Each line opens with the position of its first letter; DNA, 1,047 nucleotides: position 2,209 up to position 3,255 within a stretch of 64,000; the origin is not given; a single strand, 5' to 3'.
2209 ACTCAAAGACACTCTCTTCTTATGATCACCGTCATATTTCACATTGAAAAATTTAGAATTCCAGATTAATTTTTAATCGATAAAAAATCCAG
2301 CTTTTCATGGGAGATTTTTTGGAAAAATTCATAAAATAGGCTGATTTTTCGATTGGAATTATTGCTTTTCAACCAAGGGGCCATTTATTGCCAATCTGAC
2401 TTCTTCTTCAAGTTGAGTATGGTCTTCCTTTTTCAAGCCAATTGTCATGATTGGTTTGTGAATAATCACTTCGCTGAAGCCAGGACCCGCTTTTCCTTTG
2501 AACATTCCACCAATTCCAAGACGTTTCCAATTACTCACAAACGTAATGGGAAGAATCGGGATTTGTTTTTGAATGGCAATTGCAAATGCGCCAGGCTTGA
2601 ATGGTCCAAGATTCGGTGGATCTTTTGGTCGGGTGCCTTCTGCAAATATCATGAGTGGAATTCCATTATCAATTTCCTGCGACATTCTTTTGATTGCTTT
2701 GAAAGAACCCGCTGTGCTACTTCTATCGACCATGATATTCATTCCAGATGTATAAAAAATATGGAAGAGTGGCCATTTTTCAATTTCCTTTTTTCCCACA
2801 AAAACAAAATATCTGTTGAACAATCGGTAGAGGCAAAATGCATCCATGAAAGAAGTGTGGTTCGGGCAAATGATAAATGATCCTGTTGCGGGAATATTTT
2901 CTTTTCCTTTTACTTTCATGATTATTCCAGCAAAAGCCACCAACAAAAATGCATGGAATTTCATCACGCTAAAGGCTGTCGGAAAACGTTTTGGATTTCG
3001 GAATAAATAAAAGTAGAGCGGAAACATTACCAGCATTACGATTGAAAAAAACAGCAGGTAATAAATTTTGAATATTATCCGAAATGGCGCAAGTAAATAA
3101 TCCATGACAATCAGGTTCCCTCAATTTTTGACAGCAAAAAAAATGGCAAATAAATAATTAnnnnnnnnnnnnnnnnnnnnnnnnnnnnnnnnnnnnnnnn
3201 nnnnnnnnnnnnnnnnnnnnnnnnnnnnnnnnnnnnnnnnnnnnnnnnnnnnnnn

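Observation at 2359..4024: Tandem PlsC-type acyltransferase pair embedded in the reductase operon (aminolipid-synthase-like arrangement)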

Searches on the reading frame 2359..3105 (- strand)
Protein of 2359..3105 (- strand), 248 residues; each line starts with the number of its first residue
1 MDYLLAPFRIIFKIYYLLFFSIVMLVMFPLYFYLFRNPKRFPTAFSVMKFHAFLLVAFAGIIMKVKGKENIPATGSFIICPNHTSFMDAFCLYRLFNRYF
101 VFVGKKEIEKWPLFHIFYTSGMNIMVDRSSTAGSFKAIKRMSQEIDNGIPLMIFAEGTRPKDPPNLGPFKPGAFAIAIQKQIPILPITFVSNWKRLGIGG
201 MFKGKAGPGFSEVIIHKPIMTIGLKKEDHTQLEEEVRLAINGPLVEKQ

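Call 3: search_protein_families(library=pfam, proteins=[window:2359-3105:-], max_evalue=0.01)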
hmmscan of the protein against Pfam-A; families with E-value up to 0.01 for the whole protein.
window:2359-3105:- (248 aa): 1 family
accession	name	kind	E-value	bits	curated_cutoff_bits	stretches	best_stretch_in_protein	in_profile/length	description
PF01553.26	Acyltransferase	-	1.8e-26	92.9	23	1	64-189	3-131/132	Acyltransferase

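Call 4: search_protein_families(library=ncbifam, proteins=[window:2359-3105:-], max_evalue=0.01)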
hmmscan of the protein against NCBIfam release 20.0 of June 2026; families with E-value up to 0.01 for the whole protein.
window:2359-3105:- (248 aa): 10 families
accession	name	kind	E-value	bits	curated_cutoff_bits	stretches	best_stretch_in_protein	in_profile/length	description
TIGR00530.1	AGP_acyltrn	subfamily_domain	1.8e-31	108.6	102.95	1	60-189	1-129/130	1-acylglycerol-3-phosphate O-acyltransferase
NF006386.0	PRK08633.1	equivalog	1.1e-17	63.1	1221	1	12-193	384-555/1147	acyl-[ACP]--phospholipid O-acyltransferase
NF011593.0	PRK15018.1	equivalog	7e-14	52.1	501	1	10-191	3-181/245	1-acylglycerol-3-phosphate O-acyltransferase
NF052553.1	LyOrLpactfOlsABRUA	equivalog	3.3e-13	49.4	300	1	15-172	9-159/263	lyso-ornithine lipid O-acyltransferase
NF052552.1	LyOrLpactfOlsARHOCB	equivalog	3.8e-11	42.5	300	1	14-188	29-199/271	lyso-ornithine lipid O-acyltransferase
NF005291.0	PRK06814.1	equivalog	3.5e-07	28.5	1349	1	51-157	428-532/1140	acyl-[ACP]--phospholipid O-acyltransferase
NF058536.1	LPAAT_acyl_YihG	equivalog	5.9e-05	22.5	260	1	8-102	15-112/290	1-acylglycerol-3-phosphate O-acyltransferase, YihG family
NF005959.0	PRK08043.1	equivalog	0.00018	19.9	886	1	62-187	15-135/719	bifunctional acyl-ACP--phospholipid O-acyltransferase/long-chain-fatty-acid--ACP ligase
NF010621.0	PRK14014.1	domain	0.00027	20.1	186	1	44-100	56-112/301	acetyltransferase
NF052615.1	orn_lipid_OlsF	equivalog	0.0091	14.6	620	0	64-189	69-196/570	bifunctional ornithine lipid synthase OlsF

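Call 8: find_encoding_contigs(protein=window:2359-3105:-, flank=10000, max_places=6)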
Protein window:2359-3105:- (248 aa): 17 contigs read that carry it; 6 places shown.
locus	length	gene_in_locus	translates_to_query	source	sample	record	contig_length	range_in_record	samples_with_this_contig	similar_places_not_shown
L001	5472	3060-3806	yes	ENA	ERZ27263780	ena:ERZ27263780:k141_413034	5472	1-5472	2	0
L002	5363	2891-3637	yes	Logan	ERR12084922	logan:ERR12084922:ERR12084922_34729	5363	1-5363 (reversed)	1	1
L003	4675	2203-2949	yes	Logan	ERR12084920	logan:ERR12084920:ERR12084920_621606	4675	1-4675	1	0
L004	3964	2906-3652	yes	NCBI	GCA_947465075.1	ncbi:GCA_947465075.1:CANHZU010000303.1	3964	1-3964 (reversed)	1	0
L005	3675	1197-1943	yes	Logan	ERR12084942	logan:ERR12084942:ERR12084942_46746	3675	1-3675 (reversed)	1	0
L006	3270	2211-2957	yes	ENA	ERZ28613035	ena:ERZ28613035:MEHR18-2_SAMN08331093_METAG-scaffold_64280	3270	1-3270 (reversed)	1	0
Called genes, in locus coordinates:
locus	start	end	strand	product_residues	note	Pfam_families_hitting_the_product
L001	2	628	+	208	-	?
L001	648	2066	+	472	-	PF01869:BcrAD_BadFG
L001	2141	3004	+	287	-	PF19576:Acyltransf_2, PF01553:Acyltransferase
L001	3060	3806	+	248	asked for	PF01553:Acyltransferase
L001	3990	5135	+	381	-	PF01262:AlaDh_PNT_C (weak), PF03435:Sacchrp_dh_NADP, PF16653:Sacchrp_dh_C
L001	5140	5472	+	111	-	?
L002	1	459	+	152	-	?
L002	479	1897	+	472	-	PF01869:BcrAD_BadFG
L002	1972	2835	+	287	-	PF19576:Acyltransf_2, PF01553:Acyltransferase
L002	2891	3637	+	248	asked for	PF01553:Acyltransferase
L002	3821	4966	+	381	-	PF01262:AlaDh_PNT_C (weak), PF03435:Sacchrp_dh_NADP, PF16653:Sacchrp_dh_C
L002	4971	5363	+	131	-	?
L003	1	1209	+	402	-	?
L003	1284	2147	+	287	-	PF19576:Acyltransf_2, PF01553:Acyltransferase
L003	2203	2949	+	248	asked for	PF01553:Acyltransferase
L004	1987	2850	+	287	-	PF19576:Acyltransf_2, PF01553:Acyltransferase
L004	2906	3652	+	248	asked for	PF01553:Acyltransferase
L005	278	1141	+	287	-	PF19576:Acyltransf_2, PF01553:Acyltransferase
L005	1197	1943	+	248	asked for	PF01553:Acyltransferase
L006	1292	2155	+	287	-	PF19576:Acyltransf_2, PF01553:Acyltransferase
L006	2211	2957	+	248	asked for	PF01553:Acyltransferase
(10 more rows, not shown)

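Call 32: find_homologous_proteins(query=window:2359-3105:-, max_evalue=1e-10)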
Query window:2359-3105:- (248 aa): 651 proteins with E <= 1e-10 among 887 candidates; the best 120 are listed.
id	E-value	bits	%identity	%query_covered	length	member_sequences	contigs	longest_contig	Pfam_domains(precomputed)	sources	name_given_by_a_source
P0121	5.4e-146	503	100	90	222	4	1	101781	PF01553.27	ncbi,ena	-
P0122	2.6e-130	451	80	98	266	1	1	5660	PF01553.27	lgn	-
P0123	1.2e-127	443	78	98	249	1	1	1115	PF01553.27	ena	-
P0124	4.1e-120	418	72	99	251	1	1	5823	PF01553.27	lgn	-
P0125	8.1e-111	388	65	100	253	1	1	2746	PF01553.27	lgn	-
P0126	2.7e-109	383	66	98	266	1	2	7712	PF01553.27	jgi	jgi:1-acyl-sn-glycerol-3-phosphate acyltransferase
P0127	1.8e-108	380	65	99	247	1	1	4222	PF01553.27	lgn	-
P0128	3.7e-107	376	63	100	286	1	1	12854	PF01553.27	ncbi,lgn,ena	-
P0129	9.7e-107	374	65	98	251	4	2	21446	PF01553.27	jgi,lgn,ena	jgi:1-acyl-sn-glycerol-3-phosphate acyltransferase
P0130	5.3e-106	372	64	100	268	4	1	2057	PF01553.27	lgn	-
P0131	4.9e-105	369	63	99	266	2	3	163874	PF01553.27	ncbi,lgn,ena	-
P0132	3.4e-104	366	64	99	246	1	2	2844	PF01553.27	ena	-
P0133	1.6e-103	364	62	98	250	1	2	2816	PF01553.27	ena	-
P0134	2.0e-103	363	63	98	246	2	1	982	PF01553.27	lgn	-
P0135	1.2e-102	361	61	98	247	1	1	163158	PF01553.27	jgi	-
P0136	1.2e-102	361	63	100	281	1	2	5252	PF01553.27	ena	-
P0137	2.2e-102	360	64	98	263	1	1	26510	PF01553.27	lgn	-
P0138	2.8e-102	360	63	98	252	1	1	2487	PF01553.27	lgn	-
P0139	5.2e-102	359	61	99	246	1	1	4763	PF01553.27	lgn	-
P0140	5.6e-102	359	62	98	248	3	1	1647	PF01553.27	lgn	-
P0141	6.0e-102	358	62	99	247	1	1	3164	PF01553.27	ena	-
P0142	1.6e-101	357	62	100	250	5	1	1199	PF01553.27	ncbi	-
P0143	1.6e-101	357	62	98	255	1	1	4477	PF01553.27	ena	-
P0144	1.6e-101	357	63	99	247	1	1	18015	PF01553.27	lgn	-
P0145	1.8e-101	357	64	100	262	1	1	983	PF01553.27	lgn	-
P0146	2.3e-101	357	63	98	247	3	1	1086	PF01553.27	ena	-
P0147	2.4e-101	357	62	99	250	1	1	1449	PF01553.27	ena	-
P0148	2.7e-101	356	63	99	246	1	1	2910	PF01553.27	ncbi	-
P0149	3.2e-101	356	61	98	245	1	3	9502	PF01553.27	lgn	-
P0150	5.8e-101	355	58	99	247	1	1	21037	PF01553.27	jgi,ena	-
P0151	6.7e-101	355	63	98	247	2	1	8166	PF01553.27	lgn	-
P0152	7.6e-101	355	61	98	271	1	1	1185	PF01553.27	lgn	-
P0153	8.3e-101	355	62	98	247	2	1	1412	PF01553.27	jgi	-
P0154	9.5e-101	355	62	98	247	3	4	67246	PF01553.27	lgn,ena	-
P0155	1.2e-100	354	61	98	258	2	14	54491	PF01553.27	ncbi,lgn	-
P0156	1.3e-100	354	60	100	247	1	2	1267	PF01553.27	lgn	-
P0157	6.9e-100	352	62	100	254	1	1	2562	PF01553.27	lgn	-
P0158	7.2e-100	352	63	95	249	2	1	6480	PF01553.27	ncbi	-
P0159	1.1e-99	351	61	98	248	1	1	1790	PF01553.27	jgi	-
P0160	2.3e-99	350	60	98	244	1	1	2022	PF01553.27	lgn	-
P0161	4.1e-99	349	62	96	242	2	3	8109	PF01553.27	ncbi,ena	-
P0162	5.7e-99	349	63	98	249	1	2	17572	PF01553.27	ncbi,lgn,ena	-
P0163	1.2e-98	348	61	99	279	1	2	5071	PF01553.27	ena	-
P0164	1.2e-98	348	63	98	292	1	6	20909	PF01553.27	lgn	-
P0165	2.6e-98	347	57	100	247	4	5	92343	PF01553.27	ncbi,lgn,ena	-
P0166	3.0e-98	346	61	97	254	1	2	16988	PF01553.27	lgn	-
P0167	5.6e-98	345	61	98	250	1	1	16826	PF01553.27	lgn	-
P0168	6.5e-98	345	61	98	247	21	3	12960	PF01553.27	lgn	-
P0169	7.6e-98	345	60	99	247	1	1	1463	PF01553.27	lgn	-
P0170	9.5e-98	345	60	98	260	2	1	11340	PF01553.27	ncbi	-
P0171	1.4e-97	344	62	99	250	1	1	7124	PF01553.27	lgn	-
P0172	1.9e-97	344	61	99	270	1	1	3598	PF01553.27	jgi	jgi:1-acyl-sn-glycerol-3-phosphate acyltransferase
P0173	1.9e-97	344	58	100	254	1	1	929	PF01553.27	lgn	-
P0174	4.3e-97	343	59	99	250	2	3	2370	PF01553.27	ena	-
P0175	4.3e-97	343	59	99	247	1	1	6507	PF01553.27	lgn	-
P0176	4.8e-97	342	61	99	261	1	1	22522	PF01553.27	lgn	-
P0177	5.0e-97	342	59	98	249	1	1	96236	PF01553.27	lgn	-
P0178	5.6e-97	342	61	100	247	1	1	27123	PF01553.27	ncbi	ncbi:MAG: 1-acyl-sn-glycerol-3-phosphate acyltransferase [Bacteroidia bacterium]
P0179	1.2e-96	341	61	98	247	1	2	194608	PF01553.27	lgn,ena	-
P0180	1.6e-96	341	60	100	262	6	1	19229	PF01553.27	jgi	jgi:1-acyl-sn-glycerol-3-phosphate acyltransferase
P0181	1.6e-96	341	59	98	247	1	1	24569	PF01553.27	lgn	-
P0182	2.0e-96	340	60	98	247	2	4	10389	PF01553.27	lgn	-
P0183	2.8e-96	340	58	99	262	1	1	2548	PF01553.27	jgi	jgi:1-acyl-sn-glycerol-3-phosphate acyltransferase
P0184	2.8e-96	340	60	98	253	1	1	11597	PF01553.27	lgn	-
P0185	3.7e-96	340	61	96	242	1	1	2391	PF01553.27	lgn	-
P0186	4.1e-96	339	60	98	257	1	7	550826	PF01553.27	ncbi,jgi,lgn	jgi:1-acyl-sn-glycerol-3-phosphate acyltransferase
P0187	5.7e-96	339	62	98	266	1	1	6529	PF01553.27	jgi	jgi:1-acyl-sn-glycerol-3-phosphate acyltransferase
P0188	1.1e-95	338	60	97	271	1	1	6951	PF01553.27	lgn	-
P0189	2.1e-95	337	58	96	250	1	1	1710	PF01553.27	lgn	-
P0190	2.3e-95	337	58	100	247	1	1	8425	PF01553.27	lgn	-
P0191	3.0e-95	337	57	100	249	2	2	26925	PF01553.27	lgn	-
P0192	3.5e-95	336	58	96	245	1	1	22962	PF01553.27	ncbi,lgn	ncbi:lysophospholipid acyltransferase family protein [soil metagenome]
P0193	1.3e-94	334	60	98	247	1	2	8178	PF01553.27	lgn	-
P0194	1.7e-94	334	58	98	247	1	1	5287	PF01553.27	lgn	-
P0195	2.9e-94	333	58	98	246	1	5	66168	PF01553.27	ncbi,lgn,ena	-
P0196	3.0e-94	333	60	99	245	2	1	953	PF01553.27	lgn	-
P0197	3.0e-94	333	59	100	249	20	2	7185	PF01553.27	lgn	-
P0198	3.1e-94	333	58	99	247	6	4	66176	PF01553.27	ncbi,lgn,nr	ncbi:MAG: 1-acyl-sn-glycerol-3-phosphate acyltransferase [Bacteroidia bacterium]|nr:1-acyl-sn-glycer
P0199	3.4e-94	333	58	99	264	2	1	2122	PF01553.27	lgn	-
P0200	3.9e-94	333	60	100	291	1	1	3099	PF01553.27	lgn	-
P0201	7.3e-94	332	61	99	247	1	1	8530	PF01553.27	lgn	-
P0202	1.0e-93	332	56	100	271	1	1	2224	PF01553.27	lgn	-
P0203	2.0e-93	331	62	94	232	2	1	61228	PF01553.27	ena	-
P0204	2.0e-93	331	58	98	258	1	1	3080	PF01553.27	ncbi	-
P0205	2.4e-93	330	59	98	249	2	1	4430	PF01553.27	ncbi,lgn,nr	ncbi:MAG: lysophospholipid acyltransferase family protein [Bacteroidetes bacterium]|nr:lysophospholi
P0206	3.4e-93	330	59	96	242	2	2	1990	PF01553.27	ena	-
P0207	5.3e-93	329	57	99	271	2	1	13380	PF01553.27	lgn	-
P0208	2.7e-92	327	58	100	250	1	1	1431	PF01553.27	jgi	jgi:1-acyl-sn-glycerol-3-phosphate acyltransferase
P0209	4.3e-92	326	55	100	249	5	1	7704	PF01553.27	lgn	-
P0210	4.8e-92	326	57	99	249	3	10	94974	PF01553.27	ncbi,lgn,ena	-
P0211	5.6e-92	326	59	98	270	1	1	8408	PF01553.27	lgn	-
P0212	9.6e-92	325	58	99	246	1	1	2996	PF01553.27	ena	-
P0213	1.3e-91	325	61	96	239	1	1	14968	PF01553.27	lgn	-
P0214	1.5e-91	324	57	99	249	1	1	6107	PF01553.27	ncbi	-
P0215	2.0e-91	324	57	98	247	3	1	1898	PF01553.27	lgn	-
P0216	2.5e-91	324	59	98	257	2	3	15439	PF01553.27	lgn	-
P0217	2.5e-91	324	63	88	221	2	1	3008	PF01553.27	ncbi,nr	ncbi:MAG: lysophospholipid acyltransferase family protein [bacterium]|nr:lysophospholipid acyltransf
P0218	3.4e-91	323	59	97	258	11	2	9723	PF01553.27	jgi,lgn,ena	-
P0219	4.7e-91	323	59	100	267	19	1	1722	PF01553.27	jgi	-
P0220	5.3e-91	323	57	98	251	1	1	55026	PF01553.27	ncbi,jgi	jgi:1-acyl-sn-glycerol-3-phosphate acyltransferase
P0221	7.1e-91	322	56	98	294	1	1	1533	PF01553.27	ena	-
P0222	1.2e-90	321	57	100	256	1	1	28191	PF01553.27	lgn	-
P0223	1.3e-90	321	59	98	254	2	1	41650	PF01553.27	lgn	-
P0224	2.4e-90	320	57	100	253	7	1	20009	PF01553.27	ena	-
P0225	5.9e-90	319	58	95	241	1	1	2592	PF01553.27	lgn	-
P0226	6.9e-90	319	58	100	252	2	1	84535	PF01553.27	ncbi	-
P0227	7.6e-90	319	57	97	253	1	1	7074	PF01553.27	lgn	-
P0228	1.0e-89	318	59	97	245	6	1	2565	PF01553.27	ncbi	-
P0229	1.2e-89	318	64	86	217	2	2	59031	PF01553.27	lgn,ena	-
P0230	1.2e-89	318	59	96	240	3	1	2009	PF01553.27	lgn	-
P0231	1.7e-89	318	55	100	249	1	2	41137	PF01553.27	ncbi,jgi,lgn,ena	-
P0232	5.8e-89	316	56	99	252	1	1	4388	PF01553.27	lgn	-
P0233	7.9e-89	316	55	100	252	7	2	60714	PF01553.27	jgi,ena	jgi:1-acyl-sn-glycerol-3-phosphate acyltransferase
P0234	1.5e-88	315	56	100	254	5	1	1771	PF01553.27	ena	-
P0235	2.2e-88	314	59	92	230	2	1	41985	PF01553.27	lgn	-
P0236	4.8e-88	313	55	99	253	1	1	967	PF01553.27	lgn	-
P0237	6.0e-88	313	60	95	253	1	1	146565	PF01553.27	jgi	jgi:1-acyl-sn-glycerol-3-phosphate acyltransferase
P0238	6.4e-88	313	58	99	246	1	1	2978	PF01553.27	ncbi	-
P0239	6.7e-88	312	65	81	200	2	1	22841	PF01553.27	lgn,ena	-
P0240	6.8e-88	312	63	86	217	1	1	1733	PF01553.27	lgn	-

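Call 33: find_encoding_contigs(protein=P0186, flank=7000, max_places=1)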
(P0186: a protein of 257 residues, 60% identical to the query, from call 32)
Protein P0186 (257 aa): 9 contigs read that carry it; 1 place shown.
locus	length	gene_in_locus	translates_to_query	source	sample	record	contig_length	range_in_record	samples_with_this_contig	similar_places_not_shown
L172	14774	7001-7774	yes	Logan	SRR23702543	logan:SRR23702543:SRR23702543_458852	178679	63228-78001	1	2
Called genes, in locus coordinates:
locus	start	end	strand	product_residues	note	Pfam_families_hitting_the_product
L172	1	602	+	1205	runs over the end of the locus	PF00384:Molybdopterin, PF28599:NarG_dom_V, PF01568:Molydop_binding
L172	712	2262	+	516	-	PF12797:Fer4_2 (faint), PF13237:Fer4_10, PF13247:Fer4_11, PF12838:Fer4_7 (weak), PF14711:Nitr_red_bet_C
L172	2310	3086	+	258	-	-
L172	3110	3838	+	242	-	PF02665:Nitrate_red_gam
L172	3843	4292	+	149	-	-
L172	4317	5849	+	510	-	PF07690:MFS_1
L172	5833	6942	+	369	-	PF03595:SLAC1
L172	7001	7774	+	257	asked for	PF01553:Acyltransferase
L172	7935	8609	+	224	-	PF01814:Hemerythrin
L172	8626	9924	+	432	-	PF13372:Alginate_exp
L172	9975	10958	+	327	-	PF04055:Radical_SAM, PF13353:Fer4_12 (weak), PF06463:Mob_synth_C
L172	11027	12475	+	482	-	PF01370:Epimerase, PF13460:NAD_binding_10, PF11066:DUF2867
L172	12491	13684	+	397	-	PF03453:MoeA_N, PF00994:MoCF_biosynth, PF03454:MoeA_C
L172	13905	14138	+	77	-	PF02597:ThiS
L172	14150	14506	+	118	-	-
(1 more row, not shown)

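Call 34: find_encoding_contigs(protein=P0135, flank=7000, max_places=1)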
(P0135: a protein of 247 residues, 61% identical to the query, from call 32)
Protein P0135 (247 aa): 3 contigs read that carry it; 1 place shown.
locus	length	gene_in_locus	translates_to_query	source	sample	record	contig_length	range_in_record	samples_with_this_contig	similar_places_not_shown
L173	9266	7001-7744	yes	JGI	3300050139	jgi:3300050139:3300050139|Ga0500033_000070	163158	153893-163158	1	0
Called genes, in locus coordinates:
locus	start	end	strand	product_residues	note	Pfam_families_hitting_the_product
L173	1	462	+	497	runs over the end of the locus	PF13483:Lactamase_B_3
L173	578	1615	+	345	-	PF01734:Patatin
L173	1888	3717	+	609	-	PF14121:Porin_10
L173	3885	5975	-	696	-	PF13176:TPR_7 (faint), PF13374:TPR_10 (faint), PF00515:TPR_1 (faint), PF07719:TPR_2 (faint), PF13424:TPR_12, PF17874:TPR_MalT (weak), PF13424:TPR_12, PF07228:SpoIIE, +3 more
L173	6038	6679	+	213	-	-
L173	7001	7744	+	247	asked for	PF01553:Acyltransferase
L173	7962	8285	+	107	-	-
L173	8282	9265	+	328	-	?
